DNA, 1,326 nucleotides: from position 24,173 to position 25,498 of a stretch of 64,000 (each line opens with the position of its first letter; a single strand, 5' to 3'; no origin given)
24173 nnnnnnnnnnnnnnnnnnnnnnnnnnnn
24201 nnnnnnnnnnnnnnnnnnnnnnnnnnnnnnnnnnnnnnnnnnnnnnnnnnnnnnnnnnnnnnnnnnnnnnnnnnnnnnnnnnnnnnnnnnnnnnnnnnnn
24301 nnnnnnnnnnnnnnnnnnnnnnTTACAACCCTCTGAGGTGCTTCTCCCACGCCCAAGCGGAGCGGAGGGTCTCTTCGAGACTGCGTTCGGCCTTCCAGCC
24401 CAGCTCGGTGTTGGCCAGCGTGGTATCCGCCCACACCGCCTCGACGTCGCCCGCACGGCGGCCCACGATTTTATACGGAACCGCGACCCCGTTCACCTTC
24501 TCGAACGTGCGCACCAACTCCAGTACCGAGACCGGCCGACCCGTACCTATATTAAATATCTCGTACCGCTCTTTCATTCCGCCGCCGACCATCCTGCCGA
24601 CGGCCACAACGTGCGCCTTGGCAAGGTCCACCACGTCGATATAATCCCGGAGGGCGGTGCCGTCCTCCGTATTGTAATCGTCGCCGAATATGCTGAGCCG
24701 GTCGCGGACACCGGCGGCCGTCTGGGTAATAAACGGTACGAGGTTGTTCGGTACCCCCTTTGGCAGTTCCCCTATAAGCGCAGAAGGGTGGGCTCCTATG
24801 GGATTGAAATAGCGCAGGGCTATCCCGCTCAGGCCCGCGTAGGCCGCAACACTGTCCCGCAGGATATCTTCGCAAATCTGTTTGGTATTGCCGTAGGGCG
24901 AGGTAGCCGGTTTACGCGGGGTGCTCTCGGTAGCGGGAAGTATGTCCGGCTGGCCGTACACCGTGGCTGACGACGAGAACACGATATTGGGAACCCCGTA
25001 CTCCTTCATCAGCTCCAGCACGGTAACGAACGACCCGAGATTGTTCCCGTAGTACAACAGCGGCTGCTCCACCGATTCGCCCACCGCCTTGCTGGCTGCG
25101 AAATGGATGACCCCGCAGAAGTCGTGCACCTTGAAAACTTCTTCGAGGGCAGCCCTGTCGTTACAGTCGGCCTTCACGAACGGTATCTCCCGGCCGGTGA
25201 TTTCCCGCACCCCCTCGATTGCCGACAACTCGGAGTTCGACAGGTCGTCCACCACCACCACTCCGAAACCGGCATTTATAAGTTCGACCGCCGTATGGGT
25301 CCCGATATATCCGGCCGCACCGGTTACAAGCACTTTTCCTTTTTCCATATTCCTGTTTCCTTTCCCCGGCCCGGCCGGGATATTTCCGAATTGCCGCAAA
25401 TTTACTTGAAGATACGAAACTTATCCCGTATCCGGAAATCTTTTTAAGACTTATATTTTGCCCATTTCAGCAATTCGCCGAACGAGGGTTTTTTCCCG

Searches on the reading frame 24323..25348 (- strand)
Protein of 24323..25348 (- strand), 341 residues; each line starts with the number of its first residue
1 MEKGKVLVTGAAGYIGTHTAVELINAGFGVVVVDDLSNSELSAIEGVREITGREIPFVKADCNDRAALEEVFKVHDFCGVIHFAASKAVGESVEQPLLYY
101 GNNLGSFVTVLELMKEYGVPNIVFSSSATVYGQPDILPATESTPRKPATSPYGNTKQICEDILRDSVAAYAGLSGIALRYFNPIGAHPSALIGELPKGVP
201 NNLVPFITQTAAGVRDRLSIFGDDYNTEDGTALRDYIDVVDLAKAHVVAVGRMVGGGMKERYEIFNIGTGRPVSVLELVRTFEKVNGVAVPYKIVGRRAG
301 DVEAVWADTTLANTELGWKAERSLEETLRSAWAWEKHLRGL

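Call 8: search_protein_families(library=pfam, proteins=[window:24323-25348:-])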
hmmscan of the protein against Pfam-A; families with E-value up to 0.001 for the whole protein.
window:24323-25348:- (341 aa): 9 families
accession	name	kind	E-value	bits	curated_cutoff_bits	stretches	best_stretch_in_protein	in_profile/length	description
PF16363.11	GDP_Man_Dehyd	-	2.8e-51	175.4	27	1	7-329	1-330/332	GDP-mannose 4,6 dehydratase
PF01370.27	Epimerase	-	9.7e-48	163.1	20.9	1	6-268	1-240/240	NAD dependent epimerase/dehydratase family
PF01073.25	3Beta_HSD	-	6.8e-13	48.7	22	1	7-285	1-267/280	3-beta hydroxysteroid dehydrogenase/isomerase family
PF02719.21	Polysacc_synt_2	-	2e-10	40.8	20.2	1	6-127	1-128/293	Polysaccharide biosynthesis protein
PF04321.23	RmlD_sub_bind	-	3.3e-08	33.4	27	1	5-168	2-141/287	RmlD substrate binding domain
PF13460.12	NAD_binding_10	-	4.9e-07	30.2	27.2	1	10-170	1-138/184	NAD(P)H-binding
PF00106.31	adh_short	-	8.8e-07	29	26.6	1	6-73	3-69/195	short chain dehydrogenase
PF05368.20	NmrA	-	3.9e-05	23.8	27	1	3-127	2-107/298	NmrA-like family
PF08659.16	KR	-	0.00023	21.6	22.6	1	4-85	1-90/180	KR domain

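Call 16: find_encoding_contigs(protein=window:24323-25348:-, flank=6000, max_places=10)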
Protein window:24323-25348:- (341 aa): 7 contigs read that carry it; 7 places shown.
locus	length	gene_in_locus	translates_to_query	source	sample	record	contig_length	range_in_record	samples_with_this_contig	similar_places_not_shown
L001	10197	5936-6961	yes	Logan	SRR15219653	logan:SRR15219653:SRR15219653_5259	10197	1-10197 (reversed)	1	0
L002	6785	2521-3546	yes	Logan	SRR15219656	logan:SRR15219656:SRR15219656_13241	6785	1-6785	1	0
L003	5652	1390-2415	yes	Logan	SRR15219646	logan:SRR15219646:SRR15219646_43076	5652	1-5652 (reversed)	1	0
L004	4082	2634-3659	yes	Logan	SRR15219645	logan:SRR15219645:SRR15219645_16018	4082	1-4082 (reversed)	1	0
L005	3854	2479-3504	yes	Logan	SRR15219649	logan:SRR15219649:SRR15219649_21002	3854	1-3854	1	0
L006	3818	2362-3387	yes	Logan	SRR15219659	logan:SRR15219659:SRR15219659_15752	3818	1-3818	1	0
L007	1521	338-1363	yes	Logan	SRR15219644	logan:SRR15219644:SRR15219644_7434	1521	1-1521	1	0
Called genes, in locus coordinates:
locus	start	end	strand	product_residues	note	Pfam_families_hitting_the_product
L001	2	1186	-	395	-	?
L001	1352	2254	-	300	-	PF02588:YitT_membrane, PF10035:DUF2179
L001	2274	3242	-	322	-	PF20511:PMI_typeI_cat, PF07883:Cupin_2 (faint), PF21621:MPI_cupin_dom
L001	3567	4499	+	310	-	PF00005:ABC_tran, PF13304:AAA_21, PF13732:DrrA1-3_C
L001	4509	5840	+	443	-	PF12698:ABC2_membrane_3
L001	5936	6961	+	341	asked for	PF00106:adh_short (weak), PF01073:3Beta_HSD, PF01370:Epimerase, PF02719:Polysacc_synt_2, PF04321:RmlD_sub_bind, PF13460:NAD_binding_10 (weak), PF16363:GDP_Man_Dehyd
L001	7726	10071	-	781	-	PF17389:Bac_rhamnosid6H, PF17390:Bac_rhamnosid_C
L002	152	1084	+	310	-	PF00005:ABC_tran, PF13304:AAA_21, PF13732:DrrA1-3_C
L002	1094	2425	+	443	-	PF12698:ABC2_membrane_3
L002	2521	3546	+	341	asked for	PF00106:adh_short (weak), PF01073:3Beta_HSD, PF01370:Epimerase, PF02719:Polysacc_synt_2, PF04321:RmlD_sub_bind, PF13460:NAD_binding_10 (weak), PF16363:GDP_Man_Dehyd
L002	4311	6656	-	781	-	PF17389:Bac_rhamnosid6H, PF17390:Bac_rhamnosid_C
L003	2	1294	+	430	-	?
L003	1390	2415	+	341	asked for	PF00106:adh_short (weak), PF01073:3Beta_HSD, PF01370:Epimerase, PF02719:Polysacc_synt_2, PF04321:RmlD_sub_bind, PF13460:NAD_binding_10 (weak), PF16363:GDP_Man_Dehyd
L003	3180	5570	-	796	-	PF17389:Bac_rhamnosid6H, PF17390:Bac_rhamnosid_C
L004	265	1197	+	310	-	PF00005:ABC_tran, PF13304:AAA_21, PF13732:DrrA1-3_C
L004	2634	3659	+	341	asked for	PF00106:adh_short (weak), PF01073:3Beta_HSD, PF01370:Epimerase, PF02719:Polysacc_synt_2, PF04321:RmlD_sub_bind, PF13460:NAD_binding_10 (weak), PF16363:GDP_Man_Dehyd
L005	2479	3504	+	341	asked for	PF00106:adh_short (weak), PF01073:3Beta_HSD, PF01370:Epimerase, PF02719:Polysacc_synt_2, PF04321:RmlD_sub_bind, PF13460:NAD_binding_10 (weak), PF16363:GDP_Man_Dehyd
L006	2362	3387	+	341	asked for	PF00106:adh_short (weak), PF01073:3Beta_HSD, PF01370:Epimerase, PF02719:Polysacc_synt_2, PF04321:RmlD_sub_bind, PF13460:NAD_binding_10 (weak), PF16363:GDP_Man_Dehyd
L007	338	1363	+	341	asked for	PF00106:adh_short (weak), PF01073:3Beta_HSD, PF01370:Epimerase, PF02719:Polysacc_synt_2, PF04321:RmlD_sub_bind, PF13460:NAD_binding_10 (weak), PF16363:GDP_Man_Dehyd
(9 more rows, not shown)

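Call 19: find_related_loci(query=window:24323-25348:-, collection=genome_contigs, flank=10000)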
Query window:24323-25348:- (341 aa) in genome_contigs; peptide patterns used: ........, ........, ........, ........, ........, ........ (x = any residue, [..] = any of these).
600 stretches matched a pattern (row limit reached: there are more); 597 encode a relative of the query (tblastn E <= 1e-3); the best 80 are kept; 80 distinct loci.
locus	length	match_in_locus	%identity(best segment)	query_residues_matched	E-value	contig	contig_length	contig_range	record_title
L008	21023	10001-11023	72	1-341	5e-169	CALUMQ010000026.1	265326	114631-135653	MAG: uncultured Alistipes sp. isolate E01__bin13 genome assembly, contig: E01__k127_4822230, whole genome shotgun sequen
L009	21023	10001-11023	71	1-341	2e-167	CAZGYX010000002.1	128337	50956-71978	MAG TPA_asm: uncultured Alistipes sp. isolate SRP199465_co2_842 genome assembly, contig: NODE_143_length_128337_cov_31.3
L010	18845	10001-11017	73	3-341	7e-167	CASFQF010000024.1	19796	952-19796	uncultured Alistipes sp. isolate O16_L3_313313_idba_bin.100 genome assembly, contig: O16_L3_313313_idba_bin.100.fa_scaff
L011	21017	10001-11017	72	3-341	5e-165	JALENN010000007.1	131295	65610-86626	MAG: Alistipes sp. isolate SUG166 k141_1829482, whole genome shotgun sequence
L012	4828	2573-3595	70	1-341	3e-168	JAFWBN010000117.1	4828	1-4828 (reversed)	MAG: Alistipes sp. isolate RGIG5589 Sheep_Colon.Co__c1858784, whole genome shotgun sequence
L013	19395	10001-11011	71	5-341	7e-164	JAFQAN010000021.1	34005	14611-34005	MAG: Alistipes sp. isolate RGIG1643 Goat_Cecum-1__c972, whole genome shotgun sequence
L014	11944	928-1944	71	3-341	4e-164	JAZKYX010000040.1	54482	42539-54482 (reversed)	MAG: Alistipes sp. isolate T1900045095_TC20190089.MAGScoT_cleanbin_000009 SGB_4729_k141_1444386, whole genome shotgun se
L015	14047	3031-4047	71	3-341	6e-164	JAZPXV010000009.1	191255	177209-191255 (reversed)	MAG: Tidjanibacter sp. isolate T1900044650_TS20190116.MAGScoT_cleanbin_000001 SGB_1411_k141_191297, whole genome shotgun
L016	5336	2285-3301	70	3-341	4e-165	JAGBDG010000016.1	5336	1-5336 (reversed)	MAG: Muribaculaceae bacterium isolate RGIG9013 Water_deer_Rectum-4__c17887, whole genome shotgun sequence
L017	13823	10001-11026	70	1-341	8e-163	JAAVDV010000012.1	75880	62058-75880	MAG: Bacteroides sp. isolate Mgla_MAG_41-bin_0 c_000000004097, whole genome shotgun sequence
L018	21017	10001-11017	70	3-341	6e-162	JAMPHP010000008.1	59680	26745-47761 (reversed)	MAG: Muribaculaceae bacterium isolate NALB_7961_14 Scaffold_#8__SCF_008___59680_bp, whole genome shotgun sequence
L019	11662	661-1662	69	5-338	7e-162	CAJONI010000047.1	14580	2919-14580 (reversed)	uncultured Bacteroidales bacterium isolate Rumen_Coassembly_mag_1314 genome assembly, contig: k87_20830490, whole genome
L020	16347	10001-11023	74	1-341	1e-160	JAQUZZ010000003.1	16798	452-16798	MAG: Alistipes sp. isolate STD2_3 NODE_12701_length_16798_cov_2.626597_Sandtown_D2, whole genome shotgun sequence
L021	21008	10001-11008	71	5-340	4e-160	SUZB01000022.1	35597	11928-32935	MAG: Rikenellaceae bacterium isolate SIG165 NODE_1777_length_35597_cov_17.202224, whole genome shotgun sequence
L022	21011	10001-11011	71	5-341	1e-159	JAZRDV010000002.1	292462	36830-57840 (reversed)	MAG: Alistipes sp. isolate T1900045505_YK20190199.MAGScoT_cleanbin_000012 SGB_7517_k141_3199258, whole genome shotgun se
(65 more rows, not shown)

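Call 21: find_homologous_proteins(query=window:24323-25348:-, max_evalue=1e-100)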
Query window:24323-25348:- (341 aa): 7977 proteins with E <= 1e-100 among 8000 candidates; the best 120 are listed.
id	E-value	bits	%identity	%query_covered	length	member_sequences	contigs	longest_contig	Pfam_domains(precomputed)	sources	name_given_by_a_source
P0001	9.8e-225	763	100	100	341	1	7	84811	PF04321.24,PF16363.12,PF02719.22,PF01073.26,PF13460.13,PF00106.32,PF01370.28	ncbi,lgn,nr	ncbi:MAG: UDP-glucose 4-epimerase GalE [Rikenellaceae bacterium]|nr:UDP-glucose 4-epimerase GalE [Ri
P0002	1.8e-213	726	95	100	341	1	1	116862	PF04321.24,PF16363.12,PF02719.22,PF01073.26,PF13460.13,PF00106.32,PF01370.28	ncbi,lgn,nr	ncbi:MAG: UDP-glucose 4-epimerase GalE [Alistipes sp.]|nr:UDP-glucose 4-epimerase GalE [Alistipes sp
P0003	1.4e-212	723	94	100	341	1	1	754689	PF04321.24,PF16363.12,PF02719.22,PF01073.26,PF13460.13,PF00106.32,PF01370.28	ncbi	-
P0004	2.0e-211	719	93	100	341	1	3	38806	PF04321.24,PF16363.12,PF02719.22,PF01073.26,PF13460.13,PF00106.32,PF01370.28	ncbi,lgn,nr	ncbi:MAG: UDP-glucose 4-epimerase GalE [Alistipes sp.]|nr:UDP-glucose 4-epimerase GalE [Alistipes sp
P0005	1.0e-199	680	87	100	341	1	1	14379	PF04321.24,PF16363.12,PF02719.22,PF05368.20,PF01073.26,PF13460.13,PF00106.32,PF01370.28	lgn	-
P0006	6.2e-194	661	83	100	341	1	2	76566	PF08659.17,PF04321.24,PF16363.12,PF02719.22,PF01073.26,PF13460.13,PF00106.32,PF01370.28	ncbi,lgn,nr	ncbi:MAG: UDP-glucose 4-epimerase GalE [Alistipes sp.]|nr:UDP-glucose 4-epimerase GalE [Alistipes sp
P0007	9.0e-192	654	-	-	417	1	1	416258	PF04321.24,PF16363.12,PF02719.22,PF01073.26,PF01370.28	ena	-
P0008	1.1e-185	634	81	100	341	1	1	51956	PF04321.24,PF16363.12,PF02719.22,PF01073.26,PF13460.13,PF00106.32,PF01370.28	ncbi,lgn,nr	ncbi:MAG: UDP-glucose 4-epimerase GalE [Alistipes sp.]|nr:UDP-glucose 4-epimerase GalE [Alistipes sp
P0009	7.9e-185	631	81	100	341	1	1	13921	PF04321.24,PF16363.12,PF02719.22,PF05368.20,PF01073.26,PF13460.13,PF01370.28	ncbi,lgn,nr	ncbi:MAG: UDP-glucose 4-epimerase GalE [Rikenellaceae bacterium]|nr:UDP-glucose 4-epimerase GalE [Ri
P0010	5.2e-182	622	81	99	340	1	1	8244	PF04321.24,PF16363.12,PF02719.22,PF01073.26,PF00106.32,PF01370.28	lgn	-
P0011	2.4e-180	617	81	99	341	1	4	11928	PF04321.24,PF16363.12,PF02719.22,PF01073.26,PF00106.32,PF01370.28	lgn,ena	-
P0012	3.4e-180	616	81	99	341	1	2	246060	PF04321.24,PF16363.12,PF02719.22,PF01073.26,PF00106.32,PF01370.28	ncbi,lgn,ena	-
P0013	1.8e-179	614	80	99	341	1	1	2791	PF08659.17,PF04321.24,PF16363.12,PF02719.22,PF01073.26,PF07993.19,PF13460.13,PF00106.32,PF01370.28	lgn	-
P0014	2.3e-179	614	81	99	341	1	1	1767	PF04321.24,PF16363.12,PF02719.22,PF01073.26,PF00106.32,PF01370.28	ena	-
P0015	4.1e-179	613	80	99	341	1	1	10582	PF04321.24,PF16363.12,PF02719.22,PF01073.26,PF00106.32,PF01370.28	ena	-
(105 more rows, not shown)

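Call 22: find_encoding_contigs(protein=P0002, flank=10000, max_places=3)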
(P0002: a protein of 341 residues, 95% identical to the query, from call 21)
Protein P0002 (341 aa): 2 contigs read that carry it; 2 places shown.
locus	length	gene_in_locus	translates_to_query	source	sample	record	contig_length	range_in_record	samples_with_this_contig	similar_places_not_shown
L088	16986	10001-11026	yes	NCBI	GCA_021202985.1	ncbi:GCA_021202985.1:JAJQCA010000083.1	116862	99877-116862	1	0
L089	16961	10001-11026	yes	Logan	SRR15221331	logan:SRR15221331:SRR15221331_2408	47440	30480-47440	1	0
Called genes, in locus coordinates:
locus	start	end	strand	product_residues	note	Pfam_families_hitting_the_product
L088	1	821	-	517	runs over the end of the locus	PF18294:Pept_S41_N, PF03572:Peptidase_S41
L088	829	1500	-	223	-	PF00730:HhH-GPD, PF00633:HHH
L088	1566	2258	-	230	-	PF04172:LrgB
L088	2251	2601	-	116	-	PF03788:LrgA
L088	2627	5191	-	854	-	PF00580:UvrD-helicase, PF01443:Viral_helicase1 (faint), PF13245:AAA_19, PF13604:AAA_30 (faint), PF13361:UvrD_C, PF13538:UvrD_C_2, PF21196:PcrA_UvrD_tudor (weak)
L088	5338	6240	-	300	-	PF02588:YitT_membrane, PF10035:DUF2179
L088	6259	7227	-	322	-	PF20511:PMI_typeI_cat, PF07883:Cupin_2 (faint), PF21621:MPI_cupin_dom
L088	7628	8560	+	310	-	PF00005:ABC_tran, PF13304:AAA_21, PF13732:DrrA1-3_C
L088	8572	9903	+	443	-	PF12698:ABC2_membrane_3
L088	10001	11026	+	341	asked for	PF00106:adh_short (weak), PF01073:3Beta_HSD, PF01370:Epimerase, PF02719:Polysacc_synt_2, PF04321:RmlD_sub_bind, PF13460:NAD_binding_10 (weak), PF16363:GDP_Man_Dehyd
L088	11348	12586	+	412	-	PF13102:Phage_int_SAM_5, PF00589:Phage_integrase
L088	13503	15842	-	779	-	PF17389:Bac_rhamnosid6H, PF17390:Bac_rhamnosid_C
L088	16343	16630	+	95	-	PF02656:DUF202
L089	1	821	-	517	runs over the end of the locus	PF18294:Pept_S41_N, PF03572:Peptidase_S41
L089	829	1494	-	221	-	PF00730:HhH-GPD, PF00633:HHH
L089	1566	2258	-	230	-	PF04172:LrgB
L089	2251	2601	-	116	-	PF03788:LrgA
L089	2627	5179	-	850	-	PF00580:UvrD-helicase, PF01443:Viral_helicase1 (faint), PF13245:AAA_19, PF13604:AAA_30 (faint), PF13361:UvrD_C, PF13538:UvrD_C_2, PF21196:PcrA_UvrD_tudor (weak)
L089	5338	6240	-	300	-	PF02588:YitT_membrane, PF10035:DUF2179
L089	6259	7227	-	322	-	PF20511:PMI_typeI_cat, PF07883:Cupin_2 (faint), PF21621:MPI_cupin_dom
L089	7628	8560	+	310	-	PF00005:ABC_tran, PF13304:AAA_21, PF13732:DrrA1-3_C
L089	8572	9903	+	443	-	PF12698:ABC2_membrane_3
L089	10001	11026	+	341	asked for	PF00106:adh_short (weak), PF01073:3Beta_HSD, PF01370:Epimerase, PF02719:Polysacc_synt_2, PF04321:RmlD_sub_bind, PF13460:NAD_binding_10 (weak), PF16363:GDP_Man_Dehyd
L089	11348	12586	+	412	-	PF13102:Phage_int_SAM_5, PF00589:Phage_integrase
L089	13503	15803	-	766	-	PF17389:Bac_rhamnosid6H, PF17390:Bac_rhamnosid_C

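Call 23: find_encoding_contigs(protein=P0003, flank=10000, max_places=3)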
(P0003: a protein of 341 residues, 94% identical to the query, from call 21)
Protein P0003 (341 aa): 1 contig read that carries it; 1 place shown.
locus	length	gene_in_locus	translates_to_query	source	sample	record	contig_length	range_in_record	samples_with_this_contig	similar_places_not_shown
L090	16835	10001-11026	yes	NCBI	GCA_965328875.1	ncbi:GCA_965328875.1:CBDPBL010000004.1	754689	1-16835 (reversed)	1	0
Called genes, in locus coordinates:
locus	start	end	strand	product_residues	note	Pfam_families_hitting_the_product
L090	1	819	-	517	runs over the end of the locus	PF18294:Pept_S41_N, PF03572:Peptidase_S41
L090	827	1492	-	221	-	PF00730:HhH-GPD, PF00633:HHH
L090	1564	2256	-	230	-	PF04172:LrgB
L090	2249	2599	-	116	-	PF03788:LrgA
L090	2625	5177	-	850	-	PF00580:UvrD-helicase, PF01443:Viral_helicase1 (faint), PF13245:AAA_19, PF13604:AAA_30 (faint), PF13361:UvrD_C, PF13538:UvrD_C_2, PF21196:PcrA_UvrD_tudor (weak)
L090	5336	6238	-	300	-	PF02588:YitT_membrane, PF10035:DUF2179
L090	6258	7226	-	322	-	PF20511:PMI_typeI_cat, PF07883:Cupin_2 (faint), PF21621:MPI_cupin_dom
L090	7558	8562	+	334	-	PF00005:ABC_tran, PF13304:AAA_21, PF13732:DrrA1-3_C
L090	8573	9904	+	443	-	PF12698:ABC2_membrane_3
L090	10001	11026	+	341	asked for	PF00106:adh_short (weak), PF01073:3Beta_HSD, PF01370:Epimerase, PF02719:Polysacc_synt_2, PF04321:RmlD_sub_bind, PF13460:NAD_binding_10 (weak), PF16363:GDP_Man_Dehyd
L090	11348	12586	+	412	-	PF13102:Phage_int_SAM_5, PF00589:Phage_integrase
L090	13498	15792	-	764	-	PF17389:Bac_rhamnosid6H, PF17390:Bac_rhamnosid_C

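Call 24: find_encoding_contigs(protein=P0004, flank=10000, max_places=3)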
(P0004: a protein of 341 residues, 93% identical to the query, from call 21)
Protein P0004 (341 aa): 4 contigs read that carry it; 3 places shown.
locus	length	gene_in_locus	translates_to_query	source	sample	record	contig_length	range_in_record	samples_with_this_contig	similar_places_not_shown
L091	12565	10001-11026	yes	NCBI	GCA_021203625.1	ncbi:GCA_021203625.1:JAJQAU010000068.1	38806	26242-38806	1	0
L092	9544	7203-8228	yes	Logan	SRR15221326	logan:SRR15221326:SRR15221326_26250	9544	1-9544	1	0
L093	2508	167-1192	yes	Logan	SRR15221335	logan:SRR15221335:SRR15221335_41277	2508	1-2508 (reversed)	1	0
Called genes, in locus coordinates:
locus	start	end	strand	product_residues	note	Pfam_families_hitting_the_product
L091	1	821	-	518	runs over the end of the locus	PF18294:Pept_S41_N, PF03572:Peptidase_S41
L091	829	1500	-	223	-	PF00730:HhH-GPD, PF00633:HHH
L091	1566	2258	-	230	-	PF04172:LrgB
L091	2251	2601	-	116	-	PF03788:LrgA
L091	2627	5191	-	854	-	PF00580:UvrD-helicase, PF01443:Viral_helicase1 (faint), PF13245:AAA_19, PF13604:AAA_30 (faint), PF13361:UvrD_C, PF13538:UvrD_C_2, PF21196:PcrA_UvrD_tudor (weak)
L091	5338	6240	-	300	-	PF02588:YitT_membrane, PF10035:DUF2179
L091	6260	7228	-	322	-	PF20511:PMI_typeI_cat, PF07883:Cupin_2 (faint), PF21621:MPI_cupin_dom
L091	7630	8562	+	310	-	PF00005:ABC_tran, PF13304:AAA_21, PF13732:DrrA1-3_C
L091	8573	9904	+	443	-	PF12698:ABC2_membrane_3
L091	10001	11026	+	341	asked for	PF00106:adh_short (weak), PF01073:3Beta_HSD, PF01370:Epimerase, PF02719:Polysacc_synt_2, PF04321:RmlD_sub_bind, PF13460:NAD_binding_10 (weak), PF16363:GDP_Man_Dehyd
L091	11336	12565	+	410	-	PF13102:Phage_int_SAM_5, PF00589:Phage_integrase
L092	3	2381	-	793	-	?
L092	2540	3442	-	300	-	PF02588:YitT_membrane, PF10035:DUF2179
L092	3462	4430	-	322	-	PF20511:PMI_typeI_cat, PF07883:Cupin_2 (faint), PF21621:MPI_cupin_dom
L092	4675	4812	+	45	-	-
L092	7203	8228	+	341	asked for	PF00106:adh_short (weak), PF01073:3Beta_HSD, PF01370:Epimerase, PF02719:Polysacc_synt_2, PF04321:RmlD_sub_bind, PF13460:NAD_binding_10 (weak), PF16363:GDP_Man_Dehyd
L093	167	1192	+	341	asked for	PF00106:adh_short (weak), PF01073:3Beta_HSD, PF01370:Epimerase, PF02719:Polysacc_synt_2, PF04321:RmlD_sub_bind, PF13460:NAD_binding_10 (weak), PF16363:GDP_Man_Dehyd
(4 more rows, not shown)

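Call 26: find_encoding_contigs(protein=P0005, flank=10000, max_places=2)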
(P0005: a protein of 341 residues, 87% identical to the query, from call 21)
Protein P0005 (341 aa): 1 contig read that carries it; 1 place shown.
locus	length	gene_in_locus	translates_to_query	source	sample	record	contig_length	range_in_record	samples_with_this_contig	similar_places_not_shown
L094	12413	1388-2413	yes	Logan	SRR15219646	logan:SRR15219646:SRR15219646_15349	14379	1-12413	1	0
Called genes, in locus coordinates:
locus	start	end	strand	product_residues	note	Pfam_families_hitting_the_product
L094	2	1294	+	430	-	?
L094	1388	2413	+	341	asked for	PF00106:adh_short (weak), PF01073:3Beta_HSD, PF01370:Epimerase, PF02719:Polysacc_synt_2, PF04321:RmlD_sub_bind, PF05368:NmrA (weak), PF13460:NAD_binding_10, PF16363:GDP_Man_Dehyd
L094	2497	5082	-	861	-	PF00317:Ribonuc_red_lgN (weak), PF02867:Ribonuc_red_lgC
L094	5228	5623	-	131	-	PF02152:FolB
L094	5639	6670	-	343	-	PF00294:PfkB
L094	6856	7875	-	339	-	PF06379:RhaT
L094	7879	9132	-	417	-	PF06134:RhaA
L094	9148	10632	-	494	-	PF00370:FGGY_N, PF02782:FGGY_C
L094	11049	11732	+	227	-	PF20582:UPF0758_N, PF04002:RadC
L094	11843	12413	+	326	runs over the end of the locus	PF01832:Glucosaminidase, PF01476:LysM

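Call 27: find_encoding_contigs(protein=P0006, flank=10000, max_places=2)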
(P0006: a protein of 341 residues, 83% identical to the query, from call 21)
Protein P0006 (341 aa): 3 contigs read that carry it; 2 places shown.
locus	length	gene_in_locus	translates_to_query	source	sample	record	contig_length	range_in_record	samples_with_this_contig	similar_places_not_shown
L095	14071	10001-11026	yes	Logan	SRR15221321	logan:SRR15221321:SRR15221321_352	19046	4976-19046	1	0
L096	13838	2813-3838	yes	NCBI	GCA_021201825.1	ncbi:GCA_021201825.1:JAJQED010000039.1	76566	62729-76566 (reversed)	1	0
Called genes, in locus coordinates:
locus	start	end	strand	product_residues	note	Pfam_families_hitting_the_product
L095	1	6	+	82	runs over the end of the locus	PF04226:Transgly_assoc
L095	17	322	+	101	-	PF20223:DUF6582 (weak)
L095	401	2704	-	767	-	PF07244:POTRA (faint), PF01103:Omp85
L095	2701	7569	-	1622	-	PF05359:DUF748 (faint), PF04357:TamB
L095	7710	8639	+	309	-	PF00005:ABC_tran, PF13304:AAA_21, PF13732:DrrA1-3_C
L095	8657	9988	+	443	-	PF12698:ABC2_membrane_3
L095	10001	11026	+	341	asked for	PF00106:adh_short (weak), PF01073:3Beta_HSD, PF01370:Epimerase, PF02719:Polysacc_synt_2, PF04321:RmlD_sub_bind, PF08659:KR (faint), PF13460:NAD_binding_10 (weak), PF16363:GDP_Man_Dehyd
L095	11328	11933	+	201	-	PF01252:Peptidase_A8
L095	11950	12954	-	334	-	PF01551:Peptidase_M23, PF01476:LysM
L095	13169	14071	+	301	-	?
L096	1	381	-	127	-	?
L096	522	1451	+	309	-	PF00005:ABC_tran, PF13304:AAA_21, PF13732:DrrA1-3_C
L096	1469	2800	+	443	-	PF12698:ABC2_membrane_3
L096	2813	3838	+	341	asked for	PF00106:adh_short (weak), PF01073:3Beta_HSD, PF01370:Epimerase, PF02719:Polysacc_synt_2, PF04321:RmlD_sub_bind, PF08659:KR (faint), PF13460:NAD_binding_10 (weak), PF16363:GDP_Man_Dehyd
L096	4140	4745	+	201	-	PF01252:Peptidase_A8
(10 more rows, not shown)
